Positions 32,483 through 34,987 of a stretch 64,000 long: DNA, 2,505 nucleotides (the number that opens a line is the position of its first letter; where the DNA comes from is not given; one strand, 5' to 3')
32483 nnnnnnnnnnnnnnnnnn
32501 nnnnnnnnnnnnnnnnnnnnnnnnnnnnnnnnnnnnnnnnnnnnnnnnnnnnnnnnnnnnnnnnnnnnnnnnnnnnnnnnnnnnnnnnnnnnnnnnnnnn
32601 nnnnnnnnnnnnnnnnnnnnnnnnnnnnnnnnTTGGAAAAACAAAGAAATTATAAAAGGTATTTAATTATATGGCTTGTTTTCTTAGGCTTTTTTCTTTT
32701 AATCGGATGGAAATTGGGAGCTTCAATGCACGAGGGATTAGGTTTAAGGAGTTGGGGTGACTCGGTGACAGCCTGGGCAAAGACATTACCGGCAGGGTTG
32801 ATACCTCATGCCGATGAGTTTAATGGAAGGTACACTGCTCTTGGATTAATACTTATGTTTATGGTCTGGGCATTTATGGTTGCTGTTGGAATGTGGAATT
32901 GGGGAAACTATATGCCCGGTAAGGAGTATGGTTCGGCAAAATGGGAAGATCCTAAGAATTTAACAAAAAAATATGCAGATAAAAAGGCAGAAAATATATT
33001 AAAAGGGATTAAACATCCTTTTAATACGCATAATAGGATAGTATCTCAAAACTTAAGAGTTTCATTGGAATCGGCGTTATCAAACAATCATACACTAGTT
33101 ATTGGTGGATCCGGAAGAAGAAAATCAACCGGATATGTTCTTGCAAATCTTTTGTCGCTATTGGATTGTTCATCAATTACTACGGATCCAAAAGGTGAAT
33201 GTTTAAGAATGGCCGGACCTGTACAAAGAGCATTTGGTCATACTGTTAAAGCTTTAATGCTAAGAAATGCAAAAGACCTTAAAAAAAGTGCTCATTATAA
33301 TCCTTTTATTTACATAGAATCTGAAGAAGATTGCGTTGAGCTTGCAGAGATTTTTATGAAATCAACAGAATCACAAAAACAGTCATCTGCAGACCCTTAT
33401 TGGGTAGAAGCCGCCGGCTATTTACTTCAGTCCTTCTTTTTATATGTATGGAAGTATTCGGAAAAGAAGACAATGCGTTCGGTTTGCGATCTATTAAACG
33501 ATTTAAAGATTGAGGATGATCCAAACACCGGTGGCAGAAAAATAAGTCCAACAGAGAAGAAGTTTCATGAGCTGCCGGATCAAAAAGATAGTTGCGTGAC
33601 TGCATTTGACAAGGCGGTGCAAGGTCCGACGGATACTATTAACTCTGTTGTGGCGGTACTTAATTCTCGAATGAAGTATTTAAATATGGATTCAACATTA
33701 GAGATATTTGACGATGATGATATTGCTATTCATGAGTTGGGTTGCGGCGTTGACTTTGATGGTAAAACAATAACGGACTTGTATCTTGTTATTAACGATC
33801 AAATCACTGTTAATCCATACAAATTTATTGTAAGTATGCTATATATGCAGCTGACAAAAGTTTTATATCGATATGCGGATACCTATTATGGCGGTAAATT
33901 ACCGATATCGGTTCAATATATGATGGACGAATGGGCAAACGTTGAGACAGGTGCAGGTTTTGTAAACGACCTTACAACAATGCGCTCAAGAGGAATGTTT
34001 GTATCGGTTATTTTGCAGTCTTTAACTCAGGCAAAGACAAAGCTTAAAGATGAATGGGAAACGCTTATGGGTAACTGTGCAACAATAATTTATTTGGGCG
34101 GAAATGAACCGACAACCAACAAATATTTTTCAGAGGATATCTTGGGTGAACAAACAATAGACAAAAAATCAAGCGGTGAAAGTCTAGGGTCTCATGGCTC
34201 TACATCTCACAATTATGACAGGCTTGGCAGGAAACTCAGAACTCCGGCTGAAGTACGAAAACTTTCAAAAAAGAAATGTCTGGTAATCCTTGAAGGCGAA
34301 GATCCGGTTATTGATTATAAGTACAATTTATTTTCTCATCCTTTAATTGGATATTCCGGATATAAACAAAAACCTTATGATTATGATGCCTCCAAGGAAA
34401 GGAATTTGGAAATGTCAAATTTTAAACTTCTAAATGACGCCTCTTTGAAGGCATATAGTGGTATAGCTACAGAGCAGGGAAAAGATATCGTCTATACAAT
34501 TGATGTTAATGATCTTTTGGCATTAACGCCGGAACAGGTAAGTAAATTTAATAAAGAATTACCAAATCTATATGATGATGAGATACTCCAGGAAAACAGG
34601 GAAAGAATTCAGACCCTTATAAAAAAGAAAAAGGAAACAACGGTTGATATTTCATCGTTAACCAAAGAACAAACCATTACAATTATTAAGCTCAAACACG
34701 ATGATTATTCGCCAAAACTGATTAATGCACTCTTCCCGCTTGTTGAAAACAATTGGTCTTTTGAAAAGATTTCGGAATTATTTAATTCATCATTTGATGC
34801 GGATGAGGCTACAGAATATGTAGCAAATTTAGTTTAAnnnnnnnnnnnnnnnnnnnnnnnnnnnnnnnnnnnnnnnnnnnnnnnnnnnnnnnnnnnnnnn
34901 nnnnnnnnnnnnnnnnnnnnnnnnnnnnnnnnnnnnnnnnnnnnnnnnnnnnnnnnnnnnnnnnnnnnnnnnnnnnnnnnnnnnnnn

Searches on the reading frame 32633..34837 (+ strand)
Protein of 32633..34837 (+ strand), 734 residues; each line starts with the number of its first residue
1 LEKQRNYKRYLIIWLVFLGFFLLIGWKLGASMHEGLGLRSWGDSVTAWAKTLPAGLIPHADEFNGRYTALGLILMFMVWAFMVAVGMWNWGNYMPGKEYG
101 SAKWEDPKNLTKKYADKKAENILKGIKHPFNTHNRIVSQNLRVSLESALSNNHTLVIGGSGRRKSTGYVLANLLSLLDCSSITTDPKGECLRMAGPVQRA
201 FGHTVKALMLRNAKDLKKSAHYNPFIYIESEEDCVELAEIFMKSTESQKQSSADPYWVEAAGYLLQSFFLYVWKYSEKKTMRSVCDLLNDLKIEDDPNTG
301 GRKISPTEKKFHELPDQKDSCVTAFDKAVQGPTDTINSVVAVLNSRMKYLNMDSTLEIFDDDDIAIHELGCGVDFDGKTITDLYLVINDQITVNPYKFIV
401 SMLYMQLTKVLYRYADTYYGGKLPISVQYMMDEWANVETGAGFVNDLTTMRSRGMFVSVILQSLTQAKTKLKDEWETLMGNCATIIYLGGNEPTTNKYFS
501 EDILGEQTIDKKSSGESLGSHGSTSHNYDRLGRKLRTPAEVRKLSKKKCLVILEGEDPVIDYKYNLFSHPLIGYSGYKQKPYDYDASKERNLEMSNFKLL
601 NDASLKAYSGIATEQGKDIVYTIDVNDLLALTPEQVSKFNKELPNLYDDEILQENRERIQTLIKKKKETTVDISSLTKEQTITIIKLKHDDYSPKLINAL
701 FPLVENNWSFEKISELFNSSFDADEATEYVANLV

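Call 7: search_protein_families(library=pfam, proteins=[window:32633-34837:+])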
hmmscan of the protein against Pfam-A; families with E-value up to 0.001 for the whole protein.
window:32633-34837:+ (734 aa): 3 families
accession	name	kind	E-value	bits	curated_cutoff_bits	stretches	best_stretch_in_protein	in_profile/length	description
PF02534.20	T4SS-DNA_transf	-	1.7e-43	149.6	20.1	1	100-569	9-448/468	Type IV secretory system Conjugative DNA transfer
PF12696.13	TraG-D_C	-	6.3e-26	91.2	22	1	427-545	2-125/126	TraM recognition site of TraD and TraG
PF10412.15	TrwB_AAD_bind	-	6.3e-11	42.2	20.5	1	429-559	248-381/387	Type IV secretion-system coupling protein DNA-binding domain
